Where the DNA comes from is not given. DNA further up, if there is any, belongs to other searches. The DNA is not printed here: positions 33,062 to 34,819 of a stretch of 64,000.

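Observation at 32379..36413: Tightly coupled operon: SRA-like/HNH endonuclease, secreted DUF1524 nuclease, orphan adenylating enzyme, wall-anchored glycine-rich surface protein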

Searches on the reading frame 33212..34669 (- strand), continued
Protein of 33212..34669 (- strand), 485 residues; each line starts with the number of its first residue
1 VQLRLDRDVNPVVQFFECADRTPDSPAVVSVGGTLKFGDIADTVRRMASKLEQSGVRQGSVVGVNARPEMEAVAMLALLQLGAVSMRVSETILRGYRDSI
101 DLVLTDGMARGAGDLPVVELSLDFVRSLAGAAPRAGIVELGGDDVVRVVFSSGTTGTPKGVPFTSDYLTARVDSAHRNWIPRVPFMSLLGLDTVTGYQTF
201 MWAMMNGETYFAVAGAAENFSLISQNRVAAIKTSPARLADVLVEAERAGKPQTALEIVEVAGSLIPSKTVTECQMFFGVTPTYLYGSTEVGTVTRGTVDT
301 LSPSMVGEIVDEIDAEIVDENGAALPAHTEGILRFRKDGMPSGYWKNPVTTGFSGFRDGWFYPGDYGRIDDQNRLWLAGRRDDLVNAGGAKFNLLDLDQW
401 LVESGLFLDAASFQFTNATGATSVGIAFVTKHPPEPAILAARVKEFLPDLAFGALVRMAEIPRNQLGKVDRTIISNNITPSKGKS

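Call 20: search_solved_structures(query=window:33212-34669:-, max_evalue=1e-15, show_alignments=2)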
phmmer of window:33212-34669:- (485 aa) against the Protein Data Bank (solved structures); distinct sequences matched with E-value up to 1e-15: 19.
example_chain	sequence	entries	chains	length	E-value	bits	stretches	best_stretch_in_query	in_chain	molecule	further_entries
8r2q_A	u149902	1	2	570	4.9e-23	84.8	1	138-472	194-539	Probable fatty-acid-CoA ligase FadD5 (Fatty-acid-CoA synthetase) (Fatty-acid-CoA synthase)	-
8r2r_A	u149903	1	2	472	7.2e-22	81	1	138-400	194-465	Probable fatty-acid-CoA ligase FadD5 (Fatty-acid-CoA synthetase) (Fatty-acid-CoA synthase)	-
3a9u_A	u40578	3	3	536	2.6e-20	75.9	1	135-448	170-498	4-coumarate--CoA ligase | 4-coumarate:CoA ligase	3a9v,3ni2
4gxq_A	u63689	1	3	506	8.3e-18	67.6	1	29-475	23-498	Malonyl CoA synthetase, Benzoate-CoA ligase Chimeric protein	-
7kyd_A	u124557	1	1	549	9.3e-18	67.5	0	143-483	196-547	Long-chain fatty-acyl-CoA synthetase CG6178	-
6mfy_A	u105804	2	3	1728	8.3e-17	64.3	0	17-473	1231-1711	Linear gramicidin synthase subunit A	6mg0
6mfz_A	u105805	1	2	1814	9.7e-17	64.1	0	17-473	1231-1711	Linear gramicidin synthase subunit A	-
9be3_A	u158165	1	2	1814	9.7e-17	64.1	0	17-473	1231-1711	Linear gramicidin synthase subunit A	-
9be4_A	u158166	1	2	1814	9.7e-17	64.1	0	17-473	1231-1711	Linear gramicidin synthase subunit A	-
9meh_A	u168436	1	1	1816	9.8e-17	64.1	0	17-473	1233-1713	Linear gramicidin synthase subunit A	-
6sq8_A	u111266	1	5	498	1.6e-16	63.4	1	27-473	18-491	Fatty acid CoA ligase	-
5buq_A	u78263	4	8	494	1.7e-16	63.3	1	17-452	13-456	2-succinylbenzoate--CoA ligase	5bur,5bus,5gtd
3r44_A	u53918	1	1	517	1.9e-16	63.1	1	127-474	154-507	fatty acyl CoA synthetase FADD13 (FATTY-ACYL-CoA SYNTHETASE)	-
5x8f_A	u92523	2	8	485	3.2e-16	62.4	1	17-404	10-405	2-succinylbenzoate--CoA ligase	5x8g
5bsw_A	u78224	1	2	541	3.6e-16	62.2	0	304-452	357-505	4-coumarate--CoA ligase 2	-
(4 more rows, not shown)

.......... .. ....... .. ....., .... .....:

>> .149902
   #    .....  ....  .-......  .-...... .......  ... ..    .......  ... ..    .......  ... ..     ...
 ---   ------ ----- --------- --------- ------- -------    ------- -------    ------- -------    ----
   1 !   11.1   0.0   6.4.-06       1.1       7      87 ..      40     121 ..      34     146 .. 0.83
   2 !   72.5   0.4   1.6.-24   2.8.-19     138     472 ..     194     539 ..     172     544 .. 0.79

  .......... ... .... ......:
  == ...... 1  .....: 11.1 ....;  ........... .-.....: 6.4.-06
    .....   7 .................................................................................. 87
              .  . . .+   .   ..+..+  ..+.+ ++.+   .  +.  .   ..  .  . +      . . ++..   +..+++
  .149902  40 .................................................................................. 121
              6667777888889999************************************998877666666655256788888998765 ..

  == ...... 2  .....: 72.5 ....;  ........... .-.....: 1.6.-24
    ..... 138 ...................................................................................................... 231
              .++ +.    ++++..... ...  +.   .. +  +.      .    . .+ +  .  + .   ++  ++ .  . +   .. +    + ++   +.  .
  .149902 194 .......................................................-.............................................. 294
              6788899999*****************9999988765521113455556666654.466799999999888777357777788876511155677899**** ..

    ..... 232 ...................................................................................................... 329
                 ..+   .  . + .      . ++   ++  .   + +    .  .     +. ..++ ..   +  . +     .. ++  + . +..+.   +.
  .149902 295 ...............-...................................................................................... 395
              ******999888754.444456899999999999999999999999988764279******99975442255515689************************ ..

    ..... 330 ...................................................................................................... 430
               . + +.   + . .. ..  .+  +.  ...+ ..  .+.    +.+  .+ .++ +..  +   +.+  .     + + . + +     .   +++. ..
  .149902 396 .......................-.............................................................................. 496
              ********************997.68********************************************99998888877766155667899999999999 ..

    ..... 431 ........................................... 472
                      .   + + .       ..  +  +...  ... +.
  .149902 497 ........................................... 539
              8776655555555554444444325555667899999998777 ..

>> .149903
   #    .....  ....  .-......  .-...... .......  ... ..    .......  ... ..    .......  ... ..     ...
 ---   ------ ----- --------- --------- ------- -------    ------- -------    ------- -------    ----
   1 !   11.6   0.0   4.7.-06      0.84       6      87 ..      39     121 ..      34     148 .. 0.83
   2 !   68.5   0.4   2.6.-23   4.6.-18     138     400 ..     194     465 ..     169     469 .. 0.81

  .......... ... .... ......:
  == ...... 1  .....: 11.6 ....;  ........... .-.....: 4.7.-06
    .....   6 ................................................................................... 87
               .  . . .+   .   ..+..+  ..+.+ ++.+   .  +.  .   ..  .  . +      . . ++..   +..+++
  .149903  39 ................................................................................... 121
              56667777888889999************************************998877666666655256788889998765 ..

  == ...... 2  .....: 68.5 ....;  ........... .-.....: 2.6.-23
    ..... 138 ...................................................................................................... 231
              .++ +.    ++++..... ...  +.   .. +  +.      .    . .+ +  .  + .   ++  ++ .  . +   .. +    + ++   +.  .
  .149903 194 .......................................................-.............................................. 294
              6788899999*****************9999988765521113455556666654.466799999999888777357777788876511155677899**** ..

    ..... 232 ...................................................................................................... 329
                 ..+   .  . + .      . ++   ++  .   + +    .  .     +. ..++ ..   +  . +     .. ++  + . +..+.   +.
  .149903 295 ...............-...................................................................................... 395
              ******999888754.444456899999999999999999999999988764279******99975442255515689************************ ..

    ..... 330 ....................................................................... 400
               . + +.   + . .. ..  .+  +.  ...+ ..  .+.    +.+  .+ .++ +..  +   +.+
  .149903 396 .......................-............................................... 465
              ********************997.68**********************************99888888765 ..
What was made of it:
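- The GW-F-x-PGD and GYW motifs align to FadD5-type acyl-CoA synthetases (call 20). The ligase's best single-sequence PDB match is M. tuberculosis FadD5 (4.9e-23), and its motifs are acyl-CoA-synthetase-like (call 20).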

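Call 21: search_solved_structures(query=A2, max_evalue=1e-45, show_alignments=1)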
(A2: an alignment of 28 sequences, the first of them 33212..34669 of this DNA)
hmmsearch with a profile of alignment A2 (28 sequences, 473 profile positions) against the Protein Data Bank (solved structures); distinct sequences matched with E-value up to 1e-45: 5.
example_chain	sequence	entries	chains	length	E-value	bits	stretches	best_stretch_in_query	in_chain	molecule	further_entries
6mfy_A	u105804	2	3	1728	1.9e-53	184.9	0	8-465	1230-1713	Linear gramicidin synthase subunit A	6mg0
6mfz_A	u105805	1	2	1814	2.2e-53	184.7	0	8-465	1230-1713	Linear gramicidin synthase subunit A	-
9be3_A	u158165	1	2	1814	2.2e-53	184.7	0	8-465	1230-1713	Linear gramicidin synthase subunit A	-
9be4_A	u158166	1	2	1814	2.2e-53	184.7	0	8-465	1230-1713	Linear gramicidin synthase subunit A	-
9meh_A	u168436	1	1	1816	2.2e-53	184.7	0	8-465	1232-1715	Linear gramicidin synthase subunit A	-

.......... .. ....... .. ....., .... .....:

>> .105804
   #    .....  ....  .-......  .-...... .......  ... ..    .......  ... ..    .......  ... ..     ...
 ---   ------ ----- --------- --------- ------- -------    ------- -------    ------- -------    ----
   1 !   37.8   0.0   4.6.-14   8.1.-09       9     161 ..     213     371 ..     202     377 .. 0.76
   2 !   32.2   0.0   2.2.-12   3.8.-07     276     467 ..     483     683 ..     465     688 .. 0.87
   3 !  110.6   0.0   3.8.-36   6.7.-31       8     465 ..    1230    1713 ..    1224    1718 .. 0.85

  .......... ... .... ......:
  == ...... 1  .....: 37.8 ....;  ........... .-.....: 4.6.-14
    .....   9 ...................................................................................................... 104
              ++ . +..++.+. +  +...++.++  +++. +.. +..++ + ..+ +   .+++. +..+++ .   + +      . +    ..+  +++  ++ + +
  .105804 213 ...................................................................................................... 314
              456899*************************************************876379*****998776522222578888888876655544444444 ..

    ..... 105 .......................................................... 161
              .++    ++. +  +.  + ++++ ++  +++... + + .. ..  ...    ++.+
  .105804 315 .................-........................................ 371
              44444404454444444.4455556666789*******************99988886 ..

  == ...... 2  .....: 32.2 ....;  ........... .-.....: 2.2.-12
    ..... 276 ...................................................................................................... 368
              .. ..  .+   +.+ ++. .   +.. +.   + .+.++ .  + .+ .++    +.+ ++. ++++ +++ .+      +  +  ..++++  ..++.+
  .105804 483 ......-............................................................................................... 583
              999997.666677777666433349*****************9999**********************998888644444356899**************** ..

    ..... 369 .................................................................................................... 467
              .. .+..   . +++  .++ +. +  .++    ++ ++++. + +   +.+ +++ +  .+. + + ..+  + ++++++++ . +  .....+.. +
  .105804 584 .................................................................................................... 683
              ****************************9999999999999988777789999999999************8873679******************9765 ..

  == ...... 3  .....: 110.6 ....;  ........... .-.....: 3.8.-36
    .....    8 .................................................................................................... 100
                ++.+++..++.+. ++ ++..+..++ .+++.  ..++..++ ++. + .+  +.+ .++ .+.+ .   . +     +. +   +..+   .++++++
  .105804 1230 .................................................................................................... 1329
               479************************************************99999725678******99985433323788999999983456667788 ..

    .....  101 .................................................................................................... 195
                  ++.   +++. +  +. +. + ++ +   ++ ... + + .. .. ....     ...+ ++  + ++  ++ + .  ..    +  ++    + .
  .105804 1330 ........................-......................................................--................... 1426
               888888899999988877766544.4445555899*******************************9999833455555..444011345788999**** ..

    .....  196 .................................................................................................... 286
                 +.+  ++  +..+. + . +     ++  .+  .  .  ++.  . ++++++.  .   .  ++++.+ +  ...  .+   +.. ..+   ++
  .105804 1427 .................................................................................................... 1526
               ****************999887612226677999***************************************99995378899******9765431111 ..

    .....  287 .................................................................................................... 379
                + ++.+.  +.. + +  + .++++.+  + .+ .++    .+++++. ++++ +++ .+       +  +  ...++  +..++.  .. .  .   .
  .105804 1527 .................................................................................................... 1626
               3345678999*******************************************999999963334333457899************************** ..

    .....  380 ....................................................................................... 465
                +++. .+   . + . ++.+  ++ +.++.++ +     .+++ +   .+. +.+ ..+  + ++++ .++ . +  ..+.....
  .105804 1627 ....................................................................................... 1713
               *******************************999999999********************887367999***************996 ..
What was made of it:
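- Tried and rejected: The best single domain scores 110 bits, below FadD5 at 153 bits (call 21).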

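Call 28: search_protein_families(library=pfam, proteins=[L041:4803-6215:-, L049:7475-8776:-, L050:7483-8472:-, L052:7435-8706:-, L056:7424-8722:-, L060:7435-8709:-, L061:7099-8253:-, L067:7450-9021:-, L069:7519-8988:-, L062:7427-9100:-], max_evalue=0.01)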
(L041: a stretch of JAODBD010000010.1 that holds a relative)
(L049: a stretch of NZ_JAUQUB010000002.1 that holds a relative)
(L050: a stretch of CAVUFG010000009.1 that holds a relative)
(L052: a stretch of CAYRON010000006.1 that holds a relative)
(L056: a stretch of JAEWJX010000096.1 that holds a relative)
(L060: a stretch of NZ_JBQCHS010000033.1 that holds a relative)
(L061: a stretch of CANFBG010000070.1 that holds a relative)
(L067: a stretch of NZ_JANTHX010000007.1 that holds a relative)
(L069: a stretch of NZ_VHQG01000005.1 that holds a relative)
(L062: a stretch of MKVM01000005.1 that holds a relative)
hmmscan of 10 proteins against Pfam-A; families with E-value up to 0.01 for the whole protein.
L041:4803-6215:- (471 aa): 2 families
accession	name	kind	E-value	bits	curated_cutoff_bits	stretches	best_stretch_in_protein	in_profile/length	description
PF09479.16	Flg_new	-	3.4e-16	59.6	27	1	367-430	2-64/65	Listeria-Bacteroides repeat domain (List_Bact_rpt)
PF21722.4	Gly_rich_2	-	9.8e-09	36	24.3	1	153-362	2-226/226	Glycine-rich domain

L049:7475-8776:- (434 aa): 2 families
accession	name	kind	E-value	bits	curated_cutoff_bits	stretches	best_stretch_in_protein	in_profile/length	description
PF09479.16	Flg_new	-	1.5e-15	57.5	27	1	328-391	2-64/65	Listeria-Bacteroides repeat domain (List_Bact_rpt)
PF21722.4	Gly_rich_2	-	7.3e-09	36.4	24.3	1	112-322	6-225/226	Glycine-rich domain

L050:7483-8472:- (330 aa): 1 family
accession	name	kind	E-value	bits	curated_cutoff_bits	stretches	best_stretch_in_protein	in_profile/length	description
PF21722.4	Gly_rich_2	-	0.00042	20.8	24.3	1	59-288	4-225/226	Glycine-rich domain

L052:7435-8706:- (424 aa): 2 families
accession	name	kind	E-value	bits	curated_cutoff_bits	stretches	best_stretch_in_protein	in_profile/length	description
PF09479.16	Flg_new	-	4e-12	46.5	27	1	320-383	3-65/65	Listeria-Bacteroides repeat domain (List_Bact_rpt)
PF21722.4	Gly_rich_2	-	5.5e-12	46.6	24.3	1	101-313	2-225/226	Glycine-rich domain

L056:7424-8722:- (433 aa): 2 families
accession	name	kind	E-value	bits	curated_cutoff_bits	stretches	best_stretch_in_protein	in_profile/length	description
PF21722.4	Gly_rich_2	-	8.9e-14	52.5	24.3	1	105-321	2-225/226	Glycine-rich domain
PF09479.16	Flg_new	-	5e-12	46.2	27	1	327-391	2-65/65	Listeria-Bacteroides repeat domain (List_Bact_rpt)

L060:7435-8709:- (425 aa): 2 families
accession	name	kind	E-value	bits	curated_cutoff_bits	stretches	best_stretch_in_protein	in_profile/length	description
PF09479.16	Flg_new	-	4.9e-12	46.2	27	1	320-383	2-64/65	Listeria-Bacteroides repeat domain (List_Bact_rpt)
PF21722.4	Gly_rich_2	-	8.2e-10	39.5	24.3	1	104-314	2-225/226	Glycine-rich domain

L061:7099-8253:- (385 aa): 2 families
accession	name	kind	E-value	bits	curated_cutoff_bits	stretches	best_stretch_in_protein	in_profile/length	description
PF21722.4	Gly_rich_2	-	1e-10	42.5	24.3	1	58-274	2-225/226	Glycine-rich domain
PF09479.16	Flg_new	-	1.9e-10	41.1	27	1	279-342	2-64/65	Listeria-Bacteroides repeat domain (List_Bact_rpt)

L067:7450-9021:- (524 aa): 2 families
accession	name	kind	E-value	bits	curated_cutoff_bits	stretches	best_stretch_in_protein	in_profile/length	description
PF09479.16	Flg_new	-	2e-15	57.1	27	1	419-483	2-65/65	Listeria-Bacteroides repeat domain (List_Bact_rpt)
PF21722.4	Gly_rich_2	-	7.3e-09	36.4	24.3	1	192-413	3-225/226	Glycine-rich domain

L069:7519-8988:- (490 aa): 3 families
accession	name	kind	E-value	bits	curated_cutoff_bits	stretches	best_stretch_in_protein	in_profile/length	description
PF09479.16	Flg_new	-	4.7e-14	52.7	27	1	358-422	2-65/65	Listeria-Bacteroides repeat domain (List_Bact_rpt)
PF21722.4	Gly_rich_2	-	2.1e-09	38.2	24.3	1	132-353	3-226/226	Glycine-rich domain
PF00746.26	Gram_pos_anchor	-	0.0084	16.5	20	1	448-488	5-41/43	LPXTG cell wall anchor motif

L062:7427-9100:- (558 aa): 2 families
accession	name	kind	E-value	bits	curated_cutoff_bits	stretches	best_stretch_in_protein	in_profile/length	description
PF09479.16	Flg_new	-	4e-41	139.4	27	3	448-511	3-65/65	Listeria-Bacteroides repeat domain (List_Bact_rpt)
PF21722.4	Gly_rich_2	-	2.6e-08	34.6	24.3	1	88-299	2-225/226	Glycine-rich domain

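Call 36: search_dna_similar(query=window:33212-34669:-, collection=phages, mode=protein, max_rows=10)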
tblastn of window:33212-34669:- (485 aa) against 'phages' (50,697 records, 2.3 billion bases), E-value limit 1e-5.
Records with a match: 32; places in all: 34; records where one place covers at least 80% of the query: 2.
Best place of each record, by identity: <60% 32.
By first word of the organism name: Listeria 8; Staphylococcus 8; Bacteriophage 7; Acinetobacter 4; Enterococcus 3; Salmonella 2.
By host as written in the record: - 12; Listeria monocytogenes 8; Staphylococcus aureus 7; Enterococcus faecalis 2; Salmonella enterica subsp. enterica serovar Kentucky 1; Homo sapiens 1; methicillin-resistant Staphylococcus aureus spa type t127 1.
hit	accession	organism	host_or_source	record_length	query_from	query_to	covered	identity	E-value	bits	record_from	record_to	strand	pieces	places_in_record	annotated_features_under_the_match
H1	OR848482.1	Listeria phage LM 4-14-1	Listeria monocytogenes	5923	22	403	79%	24.2%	2e-6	57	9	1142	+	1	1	record has no annotation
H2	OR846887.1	Listeria phage LM 4-11-1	Listeria monocytogenes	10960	22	403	79%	24.2%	2e-6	56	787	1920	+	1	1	record has no annotation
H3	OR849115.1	Listeria phage LM 4-14-1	Listeria monocytogenes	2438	73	481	84%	21.3%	3e-8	62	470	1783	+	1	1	record has no annotation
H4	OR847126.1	Listeria phage LM 4-11-1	Listeria monocytogenes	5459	73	481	84%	21.3%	4e-8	62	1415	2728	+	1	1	record has no annotation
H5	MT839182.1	Bacteriophage sp.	human fecal samples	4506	127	483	74%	23.4%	4e-13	78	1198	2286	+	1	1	record has no annotation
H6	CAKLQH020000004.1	Acinetobacter phage MD-2021a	not known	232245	119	477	74%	23.2%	2e-8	63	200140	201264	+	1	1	acsA: acetyl-coenzyme A synthetase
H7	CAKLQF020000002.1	Acinetobacter phage MD-2021a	not known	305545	119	477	74%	23.2%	2e-8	63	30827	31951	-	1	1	acsA: acetyl-coenzyme A synthetase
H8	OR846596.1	Enterococcus phage Efs 1-1-1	Enterococcus faecalis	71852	112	478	76%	22.0%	2e-6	56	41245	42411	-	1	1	record has no annotation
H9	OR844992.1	Staphylococcus phage SA 1306 Kay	Staphylococcus aureus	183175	144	474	68%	23.9%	3e-9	66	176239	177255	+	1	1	record has no annotation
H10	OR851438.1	Salmonella phage S.Kent 1-2-1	Salmonella enterica subsp. enterica ...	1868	131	474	71%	22.7%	2e-6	56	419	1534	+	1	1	record has no annotation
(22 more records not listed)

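Call 37: search_dna_similar(query=L001:9470-10327:+, collection=phages, mode=protein, max_rows=15, max_evalue=0.001)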
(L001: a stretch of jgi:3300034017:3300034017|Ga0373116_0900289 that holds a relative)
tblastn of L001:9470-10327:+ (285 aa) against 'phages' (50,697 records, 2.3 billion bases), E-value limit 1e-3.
No match.
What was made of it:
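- Tried and rejected: The L001 Gly-rich protein gave no phage hits (calls 36, 37).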

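Call 41: search_protein_families(library=padloc, proteins=[window:33212-34669:-], max_evalue=0.001)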
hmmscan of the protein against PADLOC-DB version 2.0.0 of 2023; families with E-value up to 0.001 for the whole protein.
window:33212-34669:- (485 aa): 0 families

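Call 56: predict_structure(alignment_id=A2)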
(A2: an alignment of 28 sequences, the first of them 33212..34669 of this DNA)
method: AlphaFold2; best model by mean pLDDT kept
length: 485 residues; sequences in the alignment: 28
mean_pLDDT: 87.1   pTM: 0.77
mean pLDDT of the five models: 87.1, 86.7, 85.8, 85.5, 84.5
residues with pLDDT >= 90: 287; 70-90: 146; 50-70: 35; < 50: 17
segments of 3 or more residues with pLDDT < 50: 1-3, 153-155, 387-390, 481-485
pLDDT, mean of each block of 10 residues (from residue 1): 64 97 97 95 98 97 95 98 95 90 94 93 93 96 94 64 93 87 95 92 97 94 96 91 90 89 80 94 90 91 89 93 93 91 78 75 90 87 51 69 84 82 85 86 79 89 71 77 35
secondary structure, 60 per line:
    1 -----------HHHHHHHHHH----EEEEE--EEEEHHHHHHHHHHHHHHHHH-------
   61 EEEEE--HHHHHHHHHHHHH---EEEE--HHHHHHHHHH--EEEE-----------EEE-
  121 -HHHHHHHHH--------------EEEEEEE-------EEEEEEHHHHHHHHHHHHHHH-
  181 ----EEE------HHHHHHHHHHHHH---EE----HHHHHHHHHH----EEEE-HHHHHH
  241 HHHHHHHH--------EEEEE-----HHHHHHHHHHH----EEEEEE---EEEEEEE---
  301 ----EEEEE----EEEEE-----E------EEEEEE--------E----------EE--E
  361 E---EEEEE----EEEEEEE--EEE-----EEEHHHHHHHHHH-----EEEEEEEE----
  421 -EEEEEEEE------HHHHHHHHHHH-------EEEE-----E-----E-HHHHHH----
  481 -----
elements in order: H12-21 E26-30 E33-36 H37-53 E61-65 H68-80 E84-87 H90-99 E102-105 E117-119 H122-130 E145-151 E159-164 H165-179 E185-187 H194-206 H216-225 E230-233 H235-248 E257-261 H267-277 E282-287 E291-297 E305-309 E314-318 E331-336 E365-369 E374-380 E383-385 E391-393 H394-403 E409-416 E422-429 H436-446 E454-457 H471-476
